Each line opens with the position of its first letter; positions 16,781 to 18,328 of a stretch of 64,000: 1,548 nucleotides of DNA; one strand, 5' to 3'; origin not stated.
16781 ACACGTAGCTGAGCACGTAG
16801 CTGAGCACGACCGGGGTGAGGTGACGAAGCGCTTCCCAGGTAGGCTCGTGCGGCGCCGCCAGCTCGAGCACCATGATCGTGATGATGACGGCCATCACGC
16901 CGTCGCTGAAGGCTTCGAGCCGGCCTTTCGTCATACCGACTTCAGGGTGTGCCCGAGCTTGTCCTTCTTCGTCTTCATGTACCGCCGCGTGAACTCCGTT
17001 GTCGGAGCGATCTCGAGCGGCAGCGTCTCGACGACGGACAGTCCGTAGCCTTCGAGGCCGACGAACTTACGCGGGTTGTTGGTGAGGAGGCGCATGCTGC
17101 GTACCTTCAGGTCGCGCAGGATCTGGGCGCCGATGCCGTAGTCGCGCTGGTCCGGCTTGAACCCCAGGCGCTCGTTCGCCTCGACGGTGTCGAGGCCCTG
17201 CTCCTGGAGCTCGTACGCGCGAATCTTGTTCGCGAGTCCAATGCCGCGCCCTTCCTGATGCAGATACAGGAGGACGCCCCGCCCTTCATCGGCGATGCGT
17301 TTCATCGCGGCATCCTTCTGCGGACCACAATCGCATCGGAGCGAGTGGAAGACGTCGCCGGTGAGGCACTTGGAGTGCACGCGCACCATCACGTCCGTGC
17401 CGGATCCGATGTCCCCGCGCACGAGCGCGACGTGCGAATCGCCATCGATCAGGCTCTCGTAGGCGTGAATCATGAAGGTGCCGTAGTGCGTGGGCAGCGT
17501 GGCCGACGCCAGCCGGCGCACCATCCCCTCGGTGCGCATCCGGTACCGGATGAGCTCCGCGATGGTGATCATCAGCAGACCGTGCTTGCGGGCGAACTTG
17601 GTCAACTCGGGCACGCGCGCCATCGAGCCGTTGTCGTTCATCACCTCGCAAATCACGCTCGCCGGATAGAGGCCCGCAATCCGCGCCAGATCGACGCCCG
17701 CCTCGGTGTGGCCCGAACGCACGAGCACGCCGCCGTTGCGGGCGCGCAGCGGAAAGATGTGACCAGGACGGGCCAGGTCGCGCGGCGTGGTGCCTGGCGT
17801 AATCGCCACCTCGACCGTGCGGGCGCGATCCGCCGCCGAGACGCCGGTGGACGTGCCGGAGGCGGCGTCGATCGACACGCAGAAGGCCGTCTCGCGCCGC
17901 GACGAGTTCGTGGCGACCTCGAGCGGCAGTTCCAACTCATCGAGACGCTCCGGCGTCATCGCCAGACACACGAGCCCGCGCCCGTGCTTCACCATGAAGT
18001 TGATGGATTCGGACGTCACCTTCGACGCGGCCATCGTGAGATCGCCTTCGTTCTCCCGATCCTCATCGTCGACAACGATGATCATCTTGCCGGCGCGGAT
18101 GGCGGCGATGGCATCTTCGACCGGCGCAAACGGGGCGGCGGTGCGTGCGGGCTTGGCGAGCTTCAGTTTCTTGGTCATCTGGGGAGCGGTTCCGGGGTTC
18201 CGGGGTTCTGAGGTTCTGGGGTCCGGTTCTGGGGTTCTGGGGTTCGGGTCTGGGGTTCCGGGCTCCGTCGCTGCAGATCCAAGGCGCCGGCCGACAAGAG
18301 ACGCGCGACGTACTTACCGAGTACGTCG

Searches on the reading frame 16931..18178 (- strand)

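Call 70: search_protein_families(library=pfam, proteins=[window:16931-18178:-], max_evalue=0.00001)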
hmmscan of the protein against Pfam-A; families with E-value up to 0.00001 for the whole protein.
window:16931-18178:- (415 aa): 2 families
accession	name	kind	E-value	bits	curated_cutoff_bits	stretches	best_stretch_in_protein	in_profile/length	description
PF00926.24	DHBP_synthase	-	1.6e-86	289.1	26.4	1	21-212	1-191/191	3,4-dihydroxy-2-butanone 4-phosphate synthase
PF00925.25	GTP_cyclohydro2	-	4.8e-75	251.1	23.3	1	222-387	2-165/165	GTP cyclohydrolase II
